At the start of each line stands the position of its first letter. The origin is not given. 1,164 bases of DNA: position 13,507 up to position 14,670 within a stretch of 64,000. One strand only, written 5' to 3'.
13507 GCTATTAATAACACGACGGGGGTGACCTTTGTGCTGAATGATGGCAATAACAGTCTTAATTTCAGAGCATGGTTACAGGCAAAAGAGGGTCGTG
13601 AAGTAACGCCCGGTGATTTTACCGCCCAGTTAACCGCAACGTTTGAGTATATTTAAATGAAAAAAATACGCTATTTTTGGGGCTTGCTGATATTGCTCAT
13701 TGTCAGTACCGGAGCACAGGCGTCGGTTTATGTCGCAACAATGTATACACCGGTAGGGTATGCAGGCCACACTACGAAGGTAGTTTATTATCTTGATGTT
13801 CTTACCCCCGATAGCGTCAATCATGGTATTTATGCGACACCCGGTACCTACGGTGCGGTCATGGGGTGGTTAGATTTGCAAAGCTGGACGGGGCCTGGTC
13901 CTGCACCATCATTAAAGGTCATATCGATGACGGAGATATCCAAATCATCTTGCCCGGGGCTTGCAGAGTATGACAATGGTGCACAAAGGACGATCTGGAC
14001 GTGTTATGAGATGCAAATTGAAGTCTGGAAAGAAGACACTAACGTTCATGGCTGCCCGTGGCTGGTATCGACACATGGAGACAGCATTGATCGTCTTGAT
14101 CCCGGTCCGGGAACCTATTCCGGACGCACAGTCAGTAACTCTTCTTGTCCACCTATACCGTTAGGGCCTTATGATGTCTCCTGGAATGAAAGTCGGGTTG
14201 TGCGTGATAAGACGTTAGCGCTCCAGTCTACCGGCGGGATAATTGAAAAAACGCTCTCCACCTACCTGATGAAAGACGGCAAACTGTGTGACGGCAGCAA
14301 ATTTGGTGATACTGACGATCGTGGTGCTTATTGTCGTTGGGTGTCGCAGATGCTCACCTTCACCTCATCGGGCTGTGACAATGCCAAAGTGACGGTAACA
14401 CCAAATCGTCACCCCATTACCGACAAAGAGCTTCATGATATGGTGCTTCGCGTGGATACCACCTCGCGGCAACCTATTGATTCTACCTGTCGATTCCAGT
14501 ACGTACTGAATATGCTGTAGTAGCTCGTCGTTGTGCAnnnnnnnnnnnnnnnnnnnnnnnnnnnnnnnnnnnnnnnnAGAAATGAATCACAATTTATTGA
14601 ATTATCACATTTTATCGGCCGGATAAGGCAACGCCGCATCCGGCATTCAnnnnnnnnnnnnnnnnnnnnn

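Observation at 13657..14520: YfcO as candidate tip adhesin of Yfc fimbriae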

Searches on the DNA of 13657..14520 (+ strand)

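Call 7: search_dna_similar(query=window:13657-14520:+, collection=ecoli_genomes, mode=near, max_rows=12, rows=spread)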
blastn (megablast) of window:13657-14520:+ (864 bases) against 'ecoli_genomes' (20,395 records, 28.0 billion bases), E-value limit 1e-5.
Records with a match: 240; places in all: 240; records where one place covers at least 80% of the query: 239.
Genomes with a match: 240 of 5426; with a place that covers at least 80% of the query: 239. Places per genome that has any: lowest 1, median 1, highest 1. On chromosomes: 240 places; on plasmids: 0.
Best place of each record, by identity: >=99% 1; 95-99% 31; 90-95% 180; 80-90% 28.
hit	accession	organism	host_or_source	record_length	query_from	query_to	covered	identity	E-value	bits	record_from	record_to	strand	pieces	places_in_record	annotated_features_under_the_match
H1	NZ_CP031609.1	Escherichia coli strain N3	Homo sapiens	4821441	1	864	100%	99.8%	0e+0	1585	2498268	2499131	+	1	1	StfH/YfcO family fimbrial adhesin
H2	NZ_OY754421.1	Escherichia coli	-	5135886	1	864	100%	95.7%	0e+0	1391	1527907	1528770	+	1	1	StfH/YfcO family fimbrial adhesin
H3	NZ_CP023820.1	Escherichia coli strain 7/2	Homo sapiens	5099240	1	864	100%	90.6%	0e+0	1147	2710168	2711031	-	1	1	StfH/YfcO family fimbrial adhesin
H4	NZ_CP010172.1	Escherichia coli strain H8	not applicable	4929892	1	864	100%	90.6%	0e+0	1147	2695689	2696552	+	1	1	StfH/YfcO family fimbrial adhesin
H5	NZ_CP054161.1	Escherichia coli strain STO_Bone2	Homo sapiens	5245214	1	864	100%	90.6%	0e+0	1147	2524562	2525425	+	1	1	StfH/YfcO family fimbrial adhesin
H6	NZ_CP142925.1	Escherichia coli strain B20105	River estuary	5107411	1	864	100%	90.6%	0e+0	1147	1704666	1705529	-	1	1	StfH/YfcO family fimbrial adhesin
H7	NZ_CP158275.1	Escherichia coli strain EC2257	Homo sapiens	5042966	1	864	100%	90.6%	0e+0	1147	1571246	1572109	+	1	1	StfH/YfcO family fimbrial adhesin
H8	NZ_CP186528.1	Escherichia coli strain ECOCN22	Canis lupus familiaris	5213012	1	864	100%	90.6%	0e+0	1147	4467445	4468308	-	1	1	StfH/YfcO family fimbrial adhesin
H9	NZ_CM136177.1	Escherichia coli strain PRO_A-1028-6W-A_ESBL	Homo sapiens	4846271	1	864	100%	90.6%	0e+0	1147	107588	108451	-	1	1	StfH/YfcO family fimbrial adhesin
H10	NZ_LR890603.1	Escherichia coli strain MSB1_8G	Homo sapiens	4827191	1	864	100%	90.6%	0e+0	1147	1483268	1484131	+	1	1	StfH/YfcO family fimbrial adhesin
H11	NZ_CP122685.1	Escherichia coli strain ETEC4067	Sus scrofa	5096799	1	864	100%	83.4%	0e+0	793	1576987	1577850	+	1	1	StfH/YfcO family fimbrial adhesin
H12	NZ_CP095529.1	Escherichia coli strain GN06156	Homo sapiens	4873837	229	864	74%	87.9%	0e+0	749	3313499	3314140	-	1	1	StfH/YfcO family fimbrial adhesin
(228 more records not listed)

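Call 56: search_dna_similar(query=window:14149-14520:+, collection=ecoli_genomes, mode=distant, max_rows=8, rows=spread)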
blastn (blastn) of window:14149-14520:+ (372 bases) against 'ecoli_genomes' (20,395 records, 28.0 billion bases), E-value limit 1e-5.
Records with a match: 3391; places in all: 3399; records where one place covers at least 80% of the query: 2316.
Genomes with a match: 3391 of 5426; with a place that covers at least 80% of the query: 2316. Places per genome that has any: lowest 1, median 1, highest 2. On chromosomes: 3399 places; on plasmids: 0.
Best place of each record, by identity: >=99% 181; 95-99% 59; 60-80% 3151.
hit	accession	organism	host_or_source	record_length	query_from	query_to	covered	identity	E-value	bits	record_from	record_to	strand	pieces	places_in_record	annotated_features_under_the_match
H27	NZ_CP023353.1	Escherichia coli strain 746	canine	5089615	1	372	100%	100.0%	0e+0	672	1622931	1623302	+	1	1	StfH/YfcO family fimbrial adhesin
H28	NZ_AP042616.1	Escherichia coli strain OkiPb01703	bovine feces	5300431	7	366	97%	72.0%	1e-45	193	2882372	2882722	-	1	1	StfH/YfcO family fimbrial adhesin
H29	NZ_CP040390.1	Escherichia coli strain A1_136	Larus sp. (gull)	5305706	1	363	98%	69.7%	5e-37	163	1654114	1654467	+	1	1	StfH/YfcO family fimbrial adhesin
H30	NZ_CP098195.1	Escherichia coli strain Z0117EC0098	Canis lupus familiaris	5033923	19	366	94%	72.2%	1e-44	189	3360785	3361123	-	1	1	StfH/YfcO family fimbrial adhesin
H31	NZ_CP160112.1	Escherichia coli strain 723_010814_2_1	Poultry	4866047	10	372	98%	67.8%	3e-27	132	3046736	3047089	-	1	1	StfH/YfcO family fimbrial adhesin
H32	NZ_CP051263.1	Escherichia coli CFT073 strain CFT073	missing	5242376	76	372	80%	73.2%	3e-40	174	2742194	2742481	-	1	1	StfH/YfcO family fimbrial adhesin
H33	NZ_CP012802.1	Escherichia coli O157:H7 strain WS4202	derived from CIP 106327 (Collection de ...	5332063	103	372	73%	68.9%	4e-20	108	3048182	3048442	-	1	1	StfH/YfcO family fimbrial adhesin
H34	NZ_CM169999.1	Escherichia coli strain N96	Tibetan Pig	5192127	102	356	69%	65.9%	3e-9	73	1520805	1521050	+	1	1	StfH/YfcO family fimbrial adhesin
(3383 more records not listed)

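Call 57: search_dna_similar(query=window:13723-14148:+, collection=ecoli_genomes, mode=distant, max_rows=8, rows=spread)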
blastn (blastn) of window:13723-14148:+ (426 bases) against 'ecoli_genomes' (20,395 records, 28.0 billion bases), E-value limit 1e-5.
Records with a match: 240; places in all: 240; records where one place covers at least 80% of the query: 240.
Genomes with a match: 240 of 5426; with a place that covers at least 80% of the query: 240. Places per genome that has any: lowest 1, median 1, highest 1. On chromosomes: 240 places; on plasmids: 0.
Best place of each record, by identity: >=99% 1; 90-95% 32; 80-90% 179; 60-80% 28.
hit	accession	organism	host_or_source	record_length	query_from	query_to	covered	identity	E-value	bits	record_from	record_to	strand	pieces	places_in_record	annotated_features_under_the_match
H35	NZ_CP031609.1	Escherichia coli strain N3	Homo sapiens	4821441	1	426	100%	99.8%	0e+0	765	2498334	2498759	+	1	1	StfH/YfcO family fimbrial adhesin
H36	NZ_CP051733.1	Escherichia coli strain SCU-109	Homo sapiens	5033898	9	426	98%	86.6%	5e-139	502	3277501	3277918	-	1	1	StfH/YfcO family fimbrial adhesin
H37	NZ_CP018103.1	Escherichia coli strain MRSN352231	Homo sapiens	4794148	9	426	98%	86.4%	2e-137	498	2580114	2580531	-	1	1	StfH/YfcO family fimbrial adhesin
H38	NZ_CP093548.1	Escherichia coli strain YL03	Homo sapiens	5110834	9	426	98%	86.4%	2e-137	498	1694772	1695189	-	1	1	StfH/YfcO family fimbrial adhesin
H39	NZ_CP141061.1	Escherichia coli strain KE55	Homo sapiens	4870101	9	426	98%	86.4%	2e-137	498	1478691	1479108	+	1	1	StfH/YfcO family fimbrial adhesin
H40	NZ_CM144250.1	Escherichia coli strain ECA64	not applicable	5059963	9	426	98%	86.4%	2e-137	498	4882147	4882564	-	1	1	StfH/YfcO family fimbrial adhesin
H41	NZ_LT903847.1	Escherichia coli O127:H6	Homo sapiens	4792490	9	426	98%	86.4%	2e-137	498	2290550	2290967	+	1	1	StfH/YfcO family fimbrial adhesin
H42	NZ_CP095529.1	Escherichia coli strain GN06156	Homo sapiens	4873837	9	426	98%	72.0%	3e-53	217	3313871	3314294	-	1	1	StfH/YfcO family fimbrial adhesin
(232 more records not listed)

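Call 58: get_annotated_region(hit=H41, flank=6500)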
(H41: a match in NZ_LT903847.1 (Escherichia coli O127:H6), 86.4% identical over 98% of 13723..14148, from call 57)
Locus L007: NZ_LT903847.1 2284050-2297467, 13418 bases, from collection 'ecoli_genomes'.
description: Escherichia coli O127:H6 isolate EPEC1 chromosome 1, complete sequence
organism: Escherichia coli O127:H6 (NCBI taxid 168807)
replicon: chromosome; assembly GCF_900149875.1
host: Homo sapiens; source: Artificial construct derived from EPEC E2348/69 variety 2; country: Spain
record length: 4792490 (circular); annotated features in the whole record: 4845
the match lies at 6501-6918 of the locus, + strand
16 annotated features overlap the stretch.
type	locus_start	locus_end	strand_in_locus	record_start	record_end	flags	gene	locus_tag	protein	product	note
CDS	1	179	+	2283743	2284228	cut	sixA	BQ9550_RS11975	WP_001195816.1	phosphohistidine phosphatase SixA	-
CDS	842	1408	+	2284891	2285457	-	-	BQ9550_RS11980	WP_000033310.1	fimbrial protein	-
CDS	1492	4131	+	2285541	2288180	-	-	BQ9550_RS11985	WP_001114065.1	fimbrial biogenesis outer membrane usher protein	-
CDS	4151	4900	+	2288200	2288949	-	-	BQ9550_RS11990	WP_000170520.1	fimbria/pilus periplasmic chaperone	-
CDS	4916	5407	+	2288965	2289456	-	-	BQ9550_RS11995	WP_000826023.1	fimbrial protein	-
CDS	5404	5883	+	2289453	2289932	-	-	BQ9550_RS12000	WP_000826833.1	fimbrial protein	-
CDS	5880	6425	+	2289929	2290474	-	-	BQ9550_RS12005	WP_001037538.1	fimbrial protein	-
CDS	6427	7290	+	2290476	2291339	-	-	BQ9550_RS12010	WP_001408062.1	StfH/YfcO family fimbrial adhesin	-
CDS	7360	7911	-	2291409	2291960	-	smrB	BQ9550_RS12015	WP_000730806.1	endonuclease SmrB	-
CDS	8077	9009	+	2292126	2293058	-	prmB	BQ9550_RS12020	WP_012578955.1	50S ribosomal protein L3 N(5)-glutamine methyltransferase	-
CDS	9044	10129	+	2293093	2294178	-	aroC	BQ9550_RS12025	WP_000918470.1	chorismate synthase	-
CDS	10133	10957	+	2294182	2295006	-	mepA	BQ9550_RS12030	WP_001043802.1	penicillin-insensitive murein endopeptidase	-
CDS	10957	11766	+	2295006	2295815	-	yfcA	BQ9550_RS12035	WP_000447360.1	sulfite exporter TauE/SafE family protein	-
CDS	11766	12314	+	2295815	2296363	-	epmC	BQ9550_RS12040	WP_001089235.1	elongation factor P hydroxylase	-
CDS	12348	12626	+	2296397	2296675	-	yfcL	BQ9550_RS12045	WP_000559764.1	YfcL family protein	-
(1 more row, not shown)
